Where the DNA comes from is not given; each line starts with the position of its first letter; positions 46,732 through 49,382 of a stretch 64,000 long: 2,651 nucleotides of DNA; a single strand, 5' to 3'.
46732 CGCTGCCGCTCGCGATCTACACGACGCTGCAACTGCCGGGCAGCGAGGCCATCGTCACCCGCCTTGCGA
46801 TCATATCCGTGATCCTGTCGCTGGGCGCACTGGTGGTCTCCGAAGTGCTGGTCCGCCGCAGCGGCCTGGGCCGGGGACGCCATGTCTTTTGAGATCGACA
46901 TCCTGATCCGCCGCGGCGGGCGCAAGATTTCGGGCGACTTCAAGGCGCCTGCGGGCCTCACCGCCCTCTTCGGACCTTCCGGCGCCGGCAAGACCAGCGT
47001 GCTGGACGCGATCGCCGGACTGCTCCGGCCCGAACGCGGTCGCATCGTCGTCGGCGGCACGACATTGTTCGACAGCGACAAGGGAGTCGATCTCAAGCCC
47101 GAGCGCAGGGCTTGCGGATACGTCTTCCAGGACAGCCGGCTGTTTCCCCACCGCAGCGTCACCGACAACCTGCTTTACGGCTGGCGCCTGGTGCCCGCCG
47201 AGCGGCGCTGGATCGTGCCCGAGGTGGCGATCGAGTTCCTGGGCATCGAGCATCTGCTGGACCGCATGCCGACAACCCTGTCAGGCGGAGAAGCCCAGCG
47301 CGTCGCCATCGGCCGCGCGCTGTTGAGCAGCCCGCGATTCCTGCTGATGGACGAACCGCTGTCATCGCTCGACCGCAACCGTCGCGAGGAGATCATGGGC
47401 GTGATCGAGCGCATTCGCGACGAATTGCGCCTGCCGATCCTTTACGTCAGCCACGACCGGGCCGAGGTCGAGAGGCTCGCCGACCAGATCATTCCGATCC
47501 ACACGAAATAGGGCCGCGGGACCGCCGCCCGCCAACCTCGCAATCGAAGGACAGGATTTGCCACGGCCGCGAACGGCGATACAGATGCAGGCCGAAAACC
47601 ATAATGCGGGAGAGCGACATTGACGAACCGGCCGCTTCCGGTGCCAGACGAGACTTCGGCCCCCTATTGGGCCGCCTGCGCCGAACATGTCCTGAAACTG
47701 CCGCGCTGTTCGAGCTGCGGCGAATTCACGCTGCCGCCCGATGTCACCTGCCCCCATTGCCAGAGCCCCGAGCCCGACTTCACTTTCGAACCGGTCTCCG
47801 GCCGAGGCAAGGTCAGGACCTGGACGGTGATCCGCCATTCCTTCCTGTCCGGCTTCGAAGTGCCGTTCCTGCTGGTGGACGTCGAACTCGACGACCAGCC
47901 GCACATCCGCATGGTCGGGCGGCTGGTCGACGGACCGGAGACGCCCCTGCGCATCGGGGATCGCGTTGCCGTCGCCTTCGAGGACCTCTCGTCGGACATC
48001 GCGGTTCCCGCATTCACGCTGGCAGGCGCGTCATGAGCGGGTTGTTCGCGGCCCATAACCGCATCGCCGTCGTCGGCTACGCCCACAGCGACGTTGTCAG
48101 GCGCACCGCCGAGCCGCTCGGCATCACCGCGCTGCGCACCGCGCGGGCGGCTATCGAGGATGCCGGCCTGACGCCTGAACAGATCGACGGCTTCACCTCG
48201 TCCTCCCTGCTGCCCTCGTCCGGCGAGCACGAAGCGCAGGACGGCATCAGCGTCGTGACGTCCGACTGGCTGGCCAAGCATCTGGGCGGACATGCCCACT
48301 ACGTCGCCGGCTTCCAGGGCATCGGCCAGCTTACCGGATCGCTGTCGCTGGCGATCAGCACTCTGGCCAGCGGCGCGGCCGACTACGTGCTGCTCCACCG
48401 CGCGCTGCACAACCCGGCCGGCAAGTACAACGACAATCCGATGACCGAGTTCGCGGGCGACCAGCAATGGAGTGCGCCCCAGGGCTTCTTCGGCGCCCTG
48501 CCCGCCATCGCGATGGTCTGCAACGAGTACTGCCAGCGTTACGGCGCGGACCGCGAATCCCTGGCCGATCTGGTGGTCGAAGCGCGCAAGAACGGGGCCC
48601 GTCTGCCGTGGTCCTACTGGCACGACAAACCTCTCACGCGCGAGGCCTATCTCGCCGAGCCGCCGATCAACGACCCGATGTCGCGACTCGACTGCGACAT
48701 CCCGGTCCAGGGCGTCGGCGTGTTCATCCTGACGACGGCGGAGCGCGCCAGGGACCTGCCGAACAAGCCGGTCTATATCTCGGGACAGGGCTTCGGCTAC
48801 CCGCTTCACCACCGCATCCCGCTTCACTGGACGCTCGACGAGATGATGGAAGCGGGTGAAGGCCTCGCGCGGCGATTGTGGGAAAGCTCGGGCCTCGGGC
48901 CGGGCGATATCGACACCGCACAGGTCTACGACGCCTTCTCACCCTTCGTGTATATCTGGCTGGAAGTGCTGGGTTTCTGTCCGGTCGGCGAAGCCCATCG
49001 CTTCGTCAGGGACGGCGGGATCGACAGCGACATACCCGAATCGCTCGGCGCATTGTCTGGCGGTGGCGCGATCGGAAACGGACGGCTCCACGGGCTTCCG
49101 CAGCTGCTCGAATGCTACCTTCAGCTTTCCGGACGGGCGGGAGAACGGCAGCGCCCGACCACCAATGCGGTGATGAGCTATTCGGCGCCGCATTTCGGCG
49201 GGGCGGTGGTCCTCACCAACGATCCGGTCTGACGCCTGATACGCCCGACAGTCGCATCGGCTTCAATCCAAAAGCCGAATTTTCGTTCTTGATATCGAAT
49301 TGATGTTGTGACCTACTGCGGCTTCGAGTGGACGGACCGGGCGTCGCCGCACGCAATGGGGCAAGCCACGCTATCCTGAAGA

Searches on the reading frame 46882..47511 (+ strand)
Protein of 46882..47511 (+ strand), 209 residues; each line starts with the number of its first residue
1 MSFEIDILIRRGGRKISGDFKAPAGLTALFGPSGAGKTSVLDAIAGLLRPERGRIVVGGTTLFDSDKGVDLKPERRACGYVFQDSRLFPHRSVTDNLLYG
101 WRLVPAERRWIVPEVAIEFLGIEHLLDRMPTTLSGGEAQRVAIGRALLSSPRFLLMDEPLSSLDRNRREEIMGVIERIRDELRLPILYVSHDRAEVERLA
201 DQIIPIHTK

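Call 8: search_protein_families(library=pfam, proteins=[window:46882-47511:+])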
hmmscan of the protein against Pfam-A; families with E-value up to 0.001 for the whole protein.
window:46882-47511:+ (209 aa): 5 families
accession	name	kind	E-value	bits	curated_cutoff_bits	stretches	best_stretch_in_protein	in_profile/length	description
PF00005.33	ABC_tran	-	3.5e-29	102.6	25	1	26-160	13-136/137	ABC transporter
PF13304.12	AAA_21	-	1e-08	36.1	27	1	26-54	1-26/304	AAA domain, putative AbiEii toxin, Type IV TA system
PF02463.25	SMC_N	-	3.1e-06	27.2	40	0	23-45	23-45/220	RecF/RecN/SMC N terminal domain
PF13555.12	AAA_29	-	3.3e-06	27.2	27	1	23-52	21-50/61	P-loop containing region of AAA domain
PF13476.12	AAA_23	-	4.3e-05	24.7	27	1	19-48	16-43/201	AAA domain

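Call 9: search_protein_families(library=ncbifam, proteins=[window:46882-47511:+], max_evalue=0.001)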
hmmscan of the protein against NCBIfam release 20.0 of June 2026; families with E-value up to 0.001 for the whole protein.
window:46882-47511:+ (209 aa): 189 families (the best 25 are shown)
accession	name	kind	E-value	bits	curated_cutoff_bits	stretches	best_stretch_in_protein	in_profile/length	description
TIGR02142.1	modC_ABC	equivalog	2.1e-82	277.2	285.05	1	5-204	3-203/353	molybdenum ABC transporter ATP-binding protein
NF008355.0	PRK11144.1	equivalog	3.1e-69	233.6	434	1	22-205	21-201/353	molybdenum ABC transporter ATP-binding protein ModC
NF040840.2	tungstate_WtpC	equivalog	5.1e-47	160.8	440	1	29-203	31-201/347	tungstate ABC transporter ATP-binding protein WtpC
NF040933.2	ABC_arch_GlcV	equivalog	2.8e-42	144.9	450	1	28-204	36-213/357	glucose ABC transporter ATP-binding protein GlcV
NF008653.0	PRK11650.1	subfamily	8e-40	137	432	1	26-205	32-207/357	sn-glycerol-3-phosphate ABC transporter ATP-binding protein UgpC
TIGR01187.1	potA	subfamily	4.2e-39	134.5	355.6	1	29-204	1-172/325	polyamine ABC transporter ATP-binding protein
NF008233.0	PRK11000.1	equivalog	6.4e-39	133.8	568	1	28-205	33-206/369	maltose/maltodextrin ABC transporter ATP-binding protein MalK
TIGR03265.1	PhnT2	equivalog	9.5e-39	133.6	457.7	1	26-204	32-206/353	putative 2-aminoethylphosphonate ABC transporter ATP-binding protein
TIGR00968.1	3a0106s01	subfamily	1.8e-38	132.4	342.75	1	25-206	27-204/237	sulfate ABC transporter ATP-binding protein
TIGR03258.1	PhnT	equivalog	5.4e-38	131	499.15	1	24-204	34-211/359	2-aminoethylphosphonate ABC transport system ATP-binding subunit PhnT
NF006987.0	PRK09452.1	equivalog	2.7e-37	128.3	482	1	27-205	46-220/378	spermidine/putrescine ABC transporter ATP-binding protein PotA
NF043075.1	MMSYN1_0197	equivalog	1.1e-35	123.2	550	1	27-205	31-205/341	spermidine/putrescine ABC transporter ATP-binding protein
NF008105.0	PRK10851.1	equivalog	2.5e-35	121.8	502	1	25-204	29-208/362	sulfate/thiosulfate ABC transporter ATP-binding protein CysA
TIGR02673.1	FtsE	equivalog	2.6e-35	122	264.85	1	25-207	29-211/214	cell division ATP-binding protein FtsE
TIGR01277.1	thiQ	equivalog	4e-35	121.4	245.05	1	27-205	27-201/213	thiamine ABC transporter ATP-binding protein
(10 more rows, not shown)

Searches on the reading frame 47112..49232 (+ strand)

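Call 9: search_protein_families(library=ncbifam, proteins=[window:47112-49232:+], max_evalue=0.001)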
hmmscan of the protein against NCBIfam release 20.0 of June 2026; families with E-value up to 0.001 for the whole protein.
window:47112-49232:+ (706 aa): 17 families
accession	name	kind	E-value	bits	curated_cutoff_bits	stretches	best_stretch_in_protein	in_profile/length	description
NF005892.0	PRK07855.1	subfamily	4.7e-56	190.3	469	1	316-689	6-375/390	lipid-transfer protein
NF004811.0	PRK06158.1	subfamily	6.3e-45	153.8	421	1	316-685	8-359/384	acetyl-CoA acetyltransferase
NF004720.0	PRK06064.1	subfamily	5.5e-34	117.6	420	1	316-688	2-369/389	thiolase domain-containing protein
NF006010.0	PRK08142.1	subfamily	2.8e-26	92.2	462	1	341-676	28-353/388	thiolase domain-containing protein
NF053570.1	AcCoTHIOL_METTL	equivalog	5.1e-26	91.4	600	1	346-700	32-377/385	acetyl-CoA acetyltransferase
NF006102.0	PRK08256.1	subfamily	6.2e-22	78.2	436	1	443-702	127-388/394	lipid-transfer protein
NF004810.0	PRK06157.1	equivalog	1.7e-20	73.5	403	1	317-689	8-378/400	acetyl-CoA acetyltransferase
NF006180.0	PRK08313.1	subfamily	1.6e-18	66.8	514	1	315-690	3-368/389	thiolase domain-containing protein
NF004715.0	PRK06059.1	equivalog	1.2e-17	64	424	1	340-695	27-389/399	lipid-transfer protein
NF004721.0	PRK06065.1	equivalog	8.7e-17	61.1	455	1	313-681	7-367/393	thiolase domain-containing protein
NF053628.1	BnzsclthlBbsBGT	equivalog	1.1e-15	57.4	750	1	466-636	143-310/389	benzoylsuccinyl-CoA thiolase subunit BbsB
NF005704.0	PRK07516.1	subfamily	4e-15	55.7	412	1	316-685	2-366/389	thiolase domain-containing protein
NF004722.0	PRK06066.1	equivalog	8e-15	54.7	516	1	342-700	31-381/385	thiolase domain-containing protein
NF009228.0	PRK12578.1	subfamily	3.9e-14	52.1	485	1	316-685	3-365/387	thiolase domain-containing protein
NF004982.0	PRK06365.1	equivalog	4.2e-14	52.4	695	1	346-558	47-252/430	thiolase domain-containing protein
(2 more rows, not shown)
